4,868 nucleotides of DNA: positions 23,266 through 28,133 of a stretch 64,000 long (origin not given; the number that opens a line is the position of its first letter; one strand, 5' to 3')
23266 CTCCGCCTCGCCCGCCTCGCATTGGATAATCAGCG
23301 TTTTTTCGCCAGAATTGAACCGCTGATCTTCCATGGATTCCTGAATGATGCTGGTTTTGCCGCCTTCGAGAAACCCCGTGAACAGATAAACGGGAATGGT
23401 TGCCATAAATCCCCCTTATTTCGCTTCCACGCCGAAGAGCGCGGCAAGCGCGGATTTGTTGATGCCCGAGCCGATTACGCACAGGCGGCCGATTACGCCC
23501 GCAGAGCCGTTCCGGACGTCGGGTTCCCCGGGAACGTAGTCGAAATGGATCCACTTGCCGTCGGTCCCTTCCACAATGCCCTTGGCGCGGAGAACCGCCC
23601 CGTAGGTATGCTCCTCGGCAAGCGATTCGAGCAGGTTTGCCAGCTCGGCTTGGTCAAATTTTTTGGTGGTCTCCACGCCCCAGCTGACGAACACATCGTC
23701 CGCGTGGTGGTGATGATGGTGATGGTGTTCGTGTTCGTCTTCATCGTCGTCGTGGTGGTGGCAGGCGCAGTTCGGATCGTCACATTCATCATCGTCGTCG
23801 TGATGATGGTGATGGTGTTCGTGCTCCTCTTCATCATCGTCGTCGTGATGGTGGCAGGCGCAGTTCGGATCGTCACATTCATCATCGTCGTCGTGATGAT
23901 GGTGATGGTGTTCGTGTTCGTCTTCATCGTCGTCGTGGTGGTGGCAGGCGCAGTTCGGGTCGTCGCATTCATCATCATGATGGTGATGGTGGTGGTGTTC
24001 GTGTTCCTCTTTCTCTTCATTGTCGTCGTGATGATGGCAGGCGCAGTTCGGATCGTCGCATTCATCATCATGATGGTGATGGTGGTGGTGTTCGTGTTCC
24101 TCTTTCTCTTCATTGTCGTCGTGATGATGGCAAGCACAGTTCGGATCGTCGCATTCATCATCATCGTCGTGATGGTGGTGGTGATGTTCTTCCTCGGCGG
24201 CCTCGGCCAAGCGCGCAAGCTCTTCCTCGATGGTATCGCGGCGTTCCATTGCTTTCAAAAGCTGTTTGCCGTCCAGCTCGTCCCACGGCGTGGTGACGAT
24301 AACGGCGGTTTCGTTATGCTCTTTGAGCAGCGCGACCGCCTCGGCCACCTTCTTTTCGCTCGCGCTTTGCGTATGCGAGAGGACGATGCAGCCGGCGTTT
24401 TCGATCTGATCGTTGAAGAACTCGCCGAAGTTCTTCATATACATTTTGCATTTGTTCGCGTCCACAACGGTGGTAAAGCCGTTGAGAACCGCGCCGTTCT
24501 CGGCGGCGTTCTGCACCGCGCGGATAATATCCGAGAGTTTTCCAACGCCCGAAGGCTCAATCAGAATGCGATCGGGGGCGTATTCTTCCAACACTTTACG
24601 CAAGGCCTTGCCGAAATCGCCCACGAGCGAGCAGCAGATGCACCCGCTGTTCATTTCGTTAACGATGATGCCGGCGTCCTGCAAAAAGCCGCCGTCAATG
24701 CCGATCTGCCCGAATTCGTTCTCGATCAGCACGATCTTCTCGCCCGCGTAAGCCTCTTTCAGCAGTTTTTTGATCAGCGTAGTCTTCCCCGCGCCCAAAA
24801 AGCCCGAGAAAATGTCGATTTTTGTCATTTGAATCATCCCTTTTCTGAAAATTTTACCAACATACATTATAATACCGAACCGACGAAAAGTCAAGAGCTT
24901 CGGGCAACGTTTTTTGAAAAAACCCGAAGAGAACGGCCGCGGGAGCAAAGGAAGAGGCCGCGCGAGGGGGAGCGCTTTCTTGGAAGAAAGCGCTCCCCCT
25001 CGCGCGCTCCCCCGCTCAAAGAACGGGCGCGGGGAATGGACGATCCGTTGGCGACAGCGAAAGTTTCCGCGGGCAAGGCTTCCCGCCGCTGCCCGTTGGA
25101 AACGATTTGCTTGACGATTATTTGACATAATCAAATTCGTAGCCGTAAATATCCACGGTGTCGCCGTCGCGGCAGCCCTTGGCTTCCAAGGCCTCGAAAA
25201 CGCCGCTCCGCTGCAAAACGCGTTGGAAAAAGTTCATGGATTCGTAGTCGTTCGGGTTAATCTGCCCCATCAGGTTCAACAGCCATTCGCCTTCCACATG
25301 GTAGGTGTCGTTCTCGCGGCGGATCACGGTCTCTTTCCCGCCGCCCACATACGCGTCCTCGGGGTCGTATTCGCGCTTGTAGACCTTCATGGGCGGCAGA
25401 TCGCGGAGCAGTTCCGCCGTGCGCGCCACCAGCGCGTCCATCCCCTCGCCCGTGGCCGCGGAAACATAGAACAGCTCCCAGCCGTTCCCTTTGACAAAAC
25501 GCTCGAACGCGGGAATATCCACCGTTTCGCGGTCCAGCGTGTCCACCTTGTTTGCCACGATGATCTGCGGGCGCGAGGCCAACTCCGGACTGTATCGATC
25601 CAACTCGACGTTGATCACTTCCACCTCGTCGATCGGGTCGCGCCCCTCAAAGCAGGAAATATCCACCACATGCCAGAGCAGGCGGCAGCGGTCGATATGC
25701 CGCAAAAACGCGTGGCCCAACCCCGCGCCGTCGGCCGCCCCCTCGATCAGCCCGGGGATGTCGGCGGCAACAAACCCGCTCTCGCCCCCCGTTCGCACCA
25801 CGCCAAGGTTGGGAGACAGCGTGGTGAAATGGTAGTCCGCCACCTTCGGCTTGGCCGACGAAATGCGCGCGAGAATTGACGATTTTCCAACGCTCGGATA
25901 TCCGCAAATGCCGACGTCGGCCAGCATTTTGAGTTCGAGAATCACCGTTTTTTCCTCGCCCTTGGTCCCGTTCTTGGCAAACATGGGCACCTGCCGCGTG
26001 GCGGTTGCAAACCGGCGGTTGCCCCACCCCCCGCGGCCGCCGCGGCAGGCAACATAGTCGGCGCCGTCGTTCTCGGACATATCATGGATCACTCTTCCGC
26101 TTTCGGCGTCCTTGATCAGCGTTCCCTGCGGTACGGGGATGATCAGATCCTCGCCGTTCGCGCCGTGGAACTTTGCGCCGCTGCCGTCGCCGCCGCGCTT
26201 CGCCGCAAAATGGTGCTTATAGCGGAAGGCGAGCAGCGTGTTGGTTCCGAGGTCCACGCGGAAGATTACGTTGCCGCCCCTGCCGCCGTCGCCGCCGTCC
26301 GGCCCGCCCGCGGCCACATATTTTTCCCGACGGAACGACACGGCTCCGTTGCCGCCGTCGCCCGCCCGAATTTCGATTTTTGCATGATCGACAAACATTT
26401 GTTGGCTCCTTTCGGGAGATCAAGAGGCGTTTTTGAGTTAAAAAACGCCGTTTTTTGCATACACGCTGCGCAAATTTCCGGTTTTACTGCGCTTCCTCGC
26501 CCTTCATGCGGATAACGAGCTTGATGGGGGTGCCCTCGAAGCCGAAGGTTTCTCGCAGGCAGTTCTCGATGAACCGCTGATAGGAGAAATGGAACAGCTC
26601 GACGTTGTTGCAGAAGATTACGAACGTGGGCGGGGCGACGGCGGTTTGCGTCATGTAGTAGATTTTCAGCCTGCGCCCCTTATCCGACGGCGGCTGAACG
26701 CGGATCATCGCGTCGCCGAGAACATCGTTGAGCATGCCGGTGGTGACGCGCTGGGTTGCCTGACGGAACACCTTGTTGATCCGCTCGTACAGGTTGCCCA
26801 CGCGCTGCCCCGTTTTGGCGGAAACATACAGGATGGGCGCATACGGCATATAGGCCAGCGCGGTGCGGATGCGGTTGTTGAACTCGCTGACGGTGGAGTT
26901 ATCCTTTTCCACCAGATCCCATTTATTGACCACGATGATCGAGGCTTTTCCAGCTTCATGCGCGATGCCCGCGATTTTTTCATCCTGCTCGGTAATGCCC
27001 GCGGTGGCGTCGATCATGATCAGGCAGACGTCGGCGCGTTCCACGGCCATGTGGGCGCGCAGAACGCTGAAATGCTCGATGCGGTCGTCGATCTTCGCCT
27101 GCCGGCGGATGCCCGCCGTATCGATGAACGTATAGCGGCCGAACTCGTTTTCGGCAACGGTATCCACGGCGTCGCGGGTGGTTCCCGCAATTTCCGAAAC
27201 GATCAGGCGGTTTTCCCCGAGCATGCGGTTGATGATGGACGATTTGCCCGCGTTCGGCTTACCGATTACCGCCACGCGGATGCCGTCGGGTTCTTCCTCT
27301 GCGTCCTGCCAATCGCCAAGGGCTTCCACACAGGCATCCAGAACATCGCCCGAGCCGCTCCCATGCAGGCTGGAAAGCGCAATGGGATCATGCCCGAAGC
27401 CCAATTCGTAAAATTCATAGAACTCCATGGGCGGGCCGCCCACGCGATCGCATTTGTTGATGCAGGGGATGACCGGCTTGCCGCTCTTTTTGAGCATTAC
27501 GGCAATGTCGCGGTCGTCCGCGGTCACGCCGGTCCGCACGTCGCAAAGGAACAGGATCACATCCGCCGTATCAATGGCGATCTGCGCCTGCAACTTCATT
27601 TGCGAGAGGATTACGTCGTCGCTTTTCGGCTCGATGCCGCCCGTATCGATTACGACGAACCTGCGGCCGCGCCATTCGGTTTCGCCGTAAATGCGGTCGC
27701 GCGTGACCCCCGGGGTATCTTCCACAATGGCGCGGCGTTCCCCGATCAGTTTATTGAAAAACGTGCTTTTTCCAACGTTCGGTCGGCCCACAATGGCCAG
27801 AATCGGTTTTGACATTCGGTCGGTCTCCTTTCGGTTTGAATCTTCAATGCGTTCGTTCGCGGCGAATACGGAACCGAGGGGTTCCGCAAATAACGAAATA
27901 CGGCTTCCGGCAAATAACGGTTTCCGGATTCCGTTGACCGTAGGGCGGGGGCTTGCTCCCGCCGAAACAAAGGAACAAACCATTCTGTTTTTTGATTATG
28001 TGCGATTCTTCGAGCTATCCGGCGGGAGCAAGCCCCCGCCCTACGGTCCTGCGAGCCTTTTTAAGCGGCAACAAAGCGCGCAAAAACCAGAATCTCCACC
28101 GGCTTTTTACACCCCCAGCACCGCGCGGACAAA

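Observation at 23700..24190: Five tandem in-frame His/Asp/Cys repeats inside a COG0523 metallochaperone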

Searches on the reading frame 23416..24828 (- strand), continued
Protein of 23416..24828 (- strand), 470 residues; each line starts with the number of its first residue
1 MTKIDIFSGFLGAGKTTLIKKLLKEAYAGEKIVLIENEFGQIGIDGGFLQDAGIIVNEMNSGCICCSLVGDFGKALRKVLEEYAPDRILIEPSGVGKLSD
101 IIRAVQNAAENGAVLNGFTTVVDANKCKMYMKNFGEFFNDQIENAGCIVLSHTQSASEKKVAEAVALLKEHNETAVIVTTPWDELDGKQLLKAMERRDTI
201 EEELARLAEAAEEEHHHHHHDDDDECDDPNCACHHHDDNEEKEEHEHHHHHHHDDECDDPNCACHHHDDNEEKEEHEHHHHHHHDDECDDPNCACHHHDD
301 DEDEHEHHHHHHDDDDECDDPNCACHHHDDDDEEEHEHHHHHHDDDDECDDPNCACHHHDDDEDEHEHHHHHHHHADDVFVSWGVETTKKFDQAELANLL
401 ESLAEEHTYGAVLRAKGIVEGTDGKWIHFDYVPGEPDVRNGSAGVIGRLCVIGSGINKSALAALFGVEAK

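Call 57: find_encoding_contigs(protein=P0041, flank=7000, max_places=2)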
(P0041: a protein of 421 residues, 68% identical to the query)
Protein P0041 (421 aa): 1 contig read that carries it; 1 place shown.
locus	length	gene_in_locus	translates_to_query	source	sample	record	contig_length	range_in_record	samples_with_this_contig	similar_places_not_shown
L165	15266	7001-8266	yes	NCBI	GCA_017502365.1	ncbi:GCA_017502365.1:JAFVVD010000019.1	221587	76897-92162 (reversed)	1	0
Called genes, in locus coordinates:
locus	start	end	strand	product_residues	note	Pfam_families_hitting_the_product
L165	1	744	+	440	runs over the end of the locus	PF05193:Peptidase_M16_C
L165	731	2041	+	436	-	PF00675:Peptidase_M16, PF05193:Peptidase_M16_C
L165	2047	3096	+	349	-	PF01790:LGT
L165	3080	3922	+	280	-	PF00763:THF_DHG_CYH, PF02882:THF_DHG_CYH_C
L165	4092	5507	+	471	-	PF28494:GlyRS_ins_1 (faint), PF00587:tRNA-synt_2b, PF03129:HGTP_anticodon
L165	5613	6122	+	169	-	-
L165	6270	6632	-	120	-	PF01475:FUR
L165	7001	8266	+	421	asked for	PF02492:cobW, PF07683:CobW_C (weak)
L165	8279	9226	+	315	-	PF02492:cobW (faint), PF21537:DUF1980_C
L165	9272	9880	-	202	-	PF09551:Spore_II_R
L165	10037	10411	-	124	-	PF02033:RBFA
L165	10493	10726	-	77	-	-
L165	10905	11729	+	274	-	PF17827:PrmC_N, PF01170:UPF0020 (weak), PF05175:MTS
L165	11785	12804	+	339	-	PF01820:Dala_Dala_lig_N, PF01071:GARS_A (weak), PF02655:ATP-grasp_3 (faint), PF02222:ATP-grasp, PF07478:Dala_Dala_lig_C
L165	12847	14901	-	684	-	PF08497:Radical_SAM_N, PF04055:Radical_SAM (weak), PF11842:DUF3362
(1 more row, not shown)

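Call 58: find_encoding_contigs(protein=P0005, flank=7000, max_places=2)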
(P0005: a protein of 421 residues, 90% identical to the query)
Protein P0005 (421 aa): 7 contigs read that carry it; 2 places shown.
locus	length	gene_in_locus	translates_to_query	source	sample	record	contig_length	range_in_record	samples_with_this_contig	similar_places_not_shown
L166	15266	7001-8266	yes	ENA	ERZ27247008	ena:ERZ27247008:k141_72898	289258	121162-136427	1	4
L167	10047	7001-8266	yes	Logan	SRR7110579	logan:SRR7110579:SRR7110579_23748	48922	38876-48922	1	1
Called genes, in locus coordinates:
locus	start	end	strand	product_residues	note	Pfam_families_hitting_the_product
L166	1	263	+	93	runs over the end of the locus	-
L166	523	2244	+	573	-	PF00753:Lactamase_B, PF23023:Anti-Pycsar_Apyc1 (faint), PF12706:Lactamase_B_2, PF22505:RNase_J_b_CASP, PF07521:RMMBL, PF17770:RNase_J_C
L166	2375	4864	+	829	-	-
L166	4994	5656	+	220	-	-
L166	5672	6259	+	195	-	PF28549:NDPSase_N, PF00293:NUDIX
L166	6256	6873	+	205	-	PF09148:DUF1934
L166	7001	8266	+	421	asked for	PF02492:cobW, PF07683:CobW_C (weak)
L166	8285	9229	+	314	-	PF02492:cobW (weak), PF21537:DUF1980_C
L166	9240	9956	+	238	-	PF13489:Methyltransf_23 (weak), PF08241:Methyltransf_11, PF13649:Methyltransf_25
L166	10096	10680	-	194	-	PF01966:HD (weak)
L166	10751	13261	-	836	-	PF02463:SMC_N (faint), PF13175:AAA_15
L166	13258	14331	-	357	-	PF00149:Metallophos, PF12850:Metallophos_2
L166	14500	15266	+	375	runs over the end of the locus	PF04055:Radical_SAM, PF06969:HemN_C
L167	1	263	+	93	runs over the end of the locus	-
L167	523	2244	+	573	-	PF00753:Lactamase_B, PF23023:Anti-Pycsar_Apyc1 (faint), PF12706:Lactamase_B_2, PF22505:RNase_J_b_CASP, PF07521:RMMBL, PF17770:RNase_J_C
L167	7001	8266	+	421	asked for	PF02492:cobW, PF07683:CobW_C (weak)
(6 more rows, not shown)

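Call 61: search_protein_representatives(alignment_id=A1)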
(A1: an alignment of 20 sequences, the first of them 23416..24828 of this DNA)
Query: 20 sequences, 407 profile positions. Proteins with E-value up to 0.001 (for the whole library): 19330; up to 1e-10: 10545; up to 1e-30: 1305. The best 150 are listed.
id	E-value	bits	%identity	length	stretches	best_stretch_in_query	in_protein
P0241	1.3e-188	643.7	-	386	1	1-404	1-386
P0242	5.0e-163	559.4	-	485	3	1-162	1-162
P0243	7.2e-155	532.5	-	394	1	1-402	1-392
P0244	5.5e-151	519.7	-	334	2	1-248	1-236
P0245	9.8e-149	512.3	-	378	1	1-403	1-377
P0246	4.4e-144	496.9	-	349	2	1-263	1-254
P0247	1.1e-142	492.4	-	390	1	1-402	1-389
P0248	5.0e-141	486.9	-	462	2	1-223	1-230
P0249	5.3e-137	473.6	-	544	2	1-240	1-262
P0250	1.4e-136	472.2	-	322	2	1-204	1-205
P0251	7.7e-134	463.2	-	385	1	1-405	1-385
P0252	2.3e-128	445.2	-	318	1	1-208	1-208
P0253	9.7e-126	436.5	-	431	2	1-291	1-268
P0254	3.6e-123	428.1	-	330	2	22-224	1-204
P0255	1.1e-120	419.8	-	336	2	1-248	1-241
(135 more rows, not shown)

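Call 63: search_protein_families(library=pfam, proteins=[P0249], max_evalue=0.01)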
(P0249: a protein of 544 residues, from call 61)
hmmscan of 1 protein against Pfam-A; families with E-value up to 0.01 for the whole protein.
P0249 (544 aa): 8 families
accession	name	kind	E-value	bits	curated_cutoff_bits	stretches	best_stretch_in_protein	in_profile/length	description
PF02492.25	cobW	-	7.1e-37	127.2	20.7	1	6-177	4-178/180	CobW/HypB/UreG, nucleotide-binding domain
PF00403.32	HMA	-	4.4e-15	56.3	24.8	2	321-378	4-59/62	Heavy-metal-associated domain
PF07683.19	CobW_C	-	5e-07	29.9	22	1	458-542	3-90/94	Cobalamin synthesis protein cobW C-terminal domain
PF25204.1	DAAF9_2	-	0.00046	20.3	27.5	1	82-186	69-180/210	DAAF9 domain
PF23548.1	Zn_ribbon_FGT1_2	-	0.0015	18.5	27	0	247-259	21-33/35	FORGETTER1 second zinc ribbon domain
PF03193.22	RsgA_GTPase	-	0.0064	16.8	30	0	3-26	107-130/174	RsgA GTPase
PF00004.35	AAA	-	0.0083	17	21.2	0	7-85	3-55/131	ATPase family associated with various cellular activities (AAA)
PF19803.4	DUF6286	-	0.0095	16.8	35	0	252-304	40-94/108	Family of unknown function (DUF6286)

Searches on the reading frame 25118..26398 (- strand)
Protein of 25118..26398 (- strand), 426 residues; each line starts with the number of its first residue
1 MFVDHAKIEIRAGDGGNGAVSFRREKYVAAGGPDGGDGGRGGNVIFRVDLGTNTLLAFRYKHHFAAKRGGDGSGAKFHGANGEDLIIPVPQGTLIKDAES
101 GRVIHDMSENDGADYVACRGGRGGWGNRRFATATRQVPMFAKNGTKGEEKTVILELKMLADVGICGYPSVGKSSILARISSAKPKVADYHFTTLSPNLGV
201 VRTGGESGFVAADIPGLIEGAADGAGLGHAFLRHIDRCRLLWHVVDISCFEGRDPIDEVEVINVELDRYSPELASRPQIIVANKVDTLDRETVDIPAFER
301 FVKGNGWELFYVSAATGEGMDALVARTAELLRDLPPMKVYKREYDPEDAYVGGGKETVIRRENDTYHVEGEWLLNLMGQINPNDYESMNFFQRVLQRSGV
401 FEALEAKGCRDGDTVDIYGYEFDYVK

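Call 7: search_protein_families(library=pfam, proteins=[window:25118-26398:-])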
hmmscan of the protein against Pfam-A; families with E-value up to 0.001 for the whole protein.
window:25118-26398:- (426 aa): 4 families
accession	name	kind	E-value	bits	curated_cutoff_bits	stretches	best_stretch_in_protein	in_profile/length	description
PF01018.28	GTP1_OBG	-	5.8e-59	198.6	27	1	3-158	1-155/155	GTP1/OBG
PF01926.29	MMR_HSR1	-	9.1e-23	81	21.9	1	161-284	1-113/113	50S ribosome-binding GTPase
PF09269.16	DUF1967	-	1.8e-22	79.6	27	1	359-424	4-70/70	Domain of unknown function (DUF1967)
PF02421.24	FeoB_N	-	1.4e-05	25.1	27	0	162-217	3-57/156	Ferrous iron transport protein B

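Call 8: search_protein_families(library=ncbifam, proteins=[window:25118-26398:-])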
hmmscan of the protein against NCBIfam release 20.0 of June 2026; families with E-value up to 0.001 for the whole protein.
window:25118-26398:- (426 aa): 13 families
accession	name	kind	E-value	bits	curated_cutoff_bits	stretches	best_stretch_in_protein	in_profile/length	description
NF008955.0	PRK12297.1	equivalog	1.7e-160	534.6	406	1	1-425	2-428/429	GTPase ObgE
TIGR02729.1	Obg_CgtA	equivalog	5.9e-130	433.1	280.25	1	2-331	1-328/329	Obg family GTPase CgtA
NF008956.1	PRK12299.1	equivalog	6e-125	416.5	300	1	1-331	1-325/327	GTPase ObgE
NF008954.1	PRK12296.1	equivalog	5e-122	407.7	377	1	2-424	4-436/470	GTPase ObgE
TIGR03595.1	Obg_CgtA_exten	equivalog_domain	4.7e-17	61.6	37.65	1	358-425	3-70/70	Obg family GTPase CgtA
NF007171.0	PRK09602.1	subfamily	6.9e-17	61.4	387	2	213-268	79-144/397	YchF-related putative GTPase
TIGR00092.1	TIGR00092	equivalog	1e-13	51.2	279.2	2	211-267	71-134/368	redox-regulated ATPase YchF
NF008280.0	PRK11058.1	equivalog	6.3e-13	48.3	441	1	161-330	199-360/426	ribosome rescue GTPase HflX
TIGR03156.1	GTP_HflX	equivalog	8.9e-13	47.9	216.75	1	159-329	189-349/351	GTPase HflX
NF000908.1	PRK00089.1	equivalog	4.2e-09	36.1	237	1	162-336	6-172/291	GTPase Era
TIGR00231.1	small_GTP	domain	5.7e-08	32.7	42.5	1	161-324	5-159/164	GTP-binding protein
TIGR03594.1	GTPase_EngA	equivalog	3.4e-05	23.1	306.7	1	162-332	3-161/432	ribosome biogenesis GTPase Der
TIGR03596.1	GTPase_YlqF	equivalog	0.00058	19.3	208.2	0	274-333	47-104/276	ribosome biogenesis GTPase YlqF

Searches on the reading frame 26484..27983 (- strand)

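Call 7: search_protein_families(library=pfam, proteins=[window:26484-27983:-])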
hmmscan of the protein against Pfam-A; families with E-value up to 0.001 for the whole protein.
window:26484-27983:- (499 aa): 15 families
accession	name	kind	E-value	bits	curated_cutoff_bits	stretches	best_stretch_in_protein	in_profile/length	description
PF01926.29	MMR_HSR1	-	8e-58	193.9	21.9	2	63-177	3-113/113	50S ribosome-binding GTPase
PF14714.11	KH_dom-like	-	1.6e-35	121.7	27.3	1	412-492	1-81/81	KH-domain-like of EngA bacterial GTPase enzymes, C-terminal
PF00009.33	GTP_EFTU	-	1.2e-23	84.1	26.5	2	237-406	6-186/188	Elongation factor Tu GTP binding domain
PF02421.24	FeoB_N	-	2.2e-22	79.7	27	2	236-400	2-154/156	Ferrous iron transport protein B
PF00350.29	Dynamin_N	-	2.2e-15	57.5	27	1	237-269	1-33/168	Dynamin family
PF04548.22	AIG1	-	1e-12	48.3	27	2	63-166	4-109/212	AIG1 family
PF03193.22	RsgA_GTPase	-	1.1e-11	45.4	30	0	235-293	107-169/174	RsgA GTPase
PF08477.19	Roc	-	1e-05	26.2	27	0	236-356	1-119/119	Ras of Complex, Roc, domain of DAPkinase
PF02492.25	cobW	-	7.6e-05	22.8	20.7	1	283-373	85-170/180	CobW/HypB/UreG, nucleotide-binding domain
PF05621.17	TniB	-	0.00021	21.2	22.4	0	52-80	30-56/189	Bacterial TniB protein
PF00071.28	Ras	-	0.00023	21.2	21.6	0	237-404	2-158/162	Ras family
PF03308.22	MeaB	-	0.00026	20.5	23.1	0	347-411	173-240/273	Methylmalonyl Co-A mutase-associated GTPase MeaB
PF13479.12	AAA_24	-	0.00052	20.4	27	0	234-268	2-34/195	AAA domain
PF00005.33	ABC_tran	-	0.00092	20.3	25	0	61-85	13-37/137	ABC transporter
PF19263.5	DUF5906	-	0.00099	20.2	27.6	0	65-114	2-54/114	Family of unknown function (DUF5906)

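Call 8: search_protein_families(library=ncbifam, proteins=[window:26484-27983:-])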
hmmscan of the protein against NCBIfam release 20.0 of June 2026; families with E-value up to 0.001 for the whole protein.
window:26484-27983:- (499 aa): 43 families (the best 25 are shown)
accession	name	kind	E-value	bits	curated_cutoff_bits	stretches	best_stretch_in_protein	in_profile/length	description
TIGR03594.1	GTPase_EngA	equivalog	2.2e-167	557.5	306.7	1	60-492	1-432/432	ribosome biogenesis GTPase Der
NF002828.0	PRK03003.1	equivalog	2.1e-135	452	631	1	49-495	30-470/477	ribosome biogenesis GTPase Der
NF007071.0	PRK09518.1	equivalog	4.7e-130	435.3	953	1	50-495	262-701/706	bifunctional cytidylate kinase/GTPase Der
NF000908.1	PRK00089.1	equivalog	2.4e-57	194.4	237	2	237-411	6-172/291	GTPase Era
TIGR00450.1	mnmE_trmE_thdF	equivalog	2.8e-56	191.5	252.6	2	228-411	203-372/446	tRNA uridine-5-carboxymethylaminomethyl(34) synthesis GTPase MnmE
NF003661.0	PRK05291.1-3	equivalog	9e-53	180.2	380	2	220-413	202-377/448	tRNA uridine-5-carboxymethylaminomethyl(34) synthesis GTPase MnmE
TIGR00231.1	small_GTP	domain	1.2e-46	158.4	42.5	2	60-182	4-126/164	GTP-binding protein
TIGR03918.1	GTP_HydF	equivalog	8.4e-46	156.6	325.55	2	235-418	8-181/392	[FeFe] hydrogenase H-cluster maturation GTPase HydF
TIGR00436.1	era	equivalog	9.8e-46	156.3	116.25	2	235-420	1-177/270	GTPase Era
TIGR03596.1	GTPase_YlqF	equivalog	3.6e-35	121.7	208.2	3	133-292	15-173/276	ribosome biogenesis GTPase YlqF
TIGR03598.1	GTPase_YsxC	equivalog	8.3e-27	94.1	124.45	2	231-402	15-185/186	ribosome biogenesis GTP-binding protein YihA/YsxC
TIGR00437.1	feoB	equivalog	3.1e-20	72.4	315.65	2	241-404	1-152/594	ferrous iron transport protein B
TIGR03597.1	GTPase_YqeH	equivalog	7.3e-19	68.1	297.4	1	234-303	155-226/361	ribosome biogenesis GTPase YqeH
TIGR03156.1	GTP_HflX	equivalog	3.1e-18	65.8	216.75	2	232-405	187-350/351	GTPase HflX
NF003255.0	PRK04213.1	equivalog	3.6e-16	59.1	164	2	233-412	8-198/204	GTP-binding protein EngB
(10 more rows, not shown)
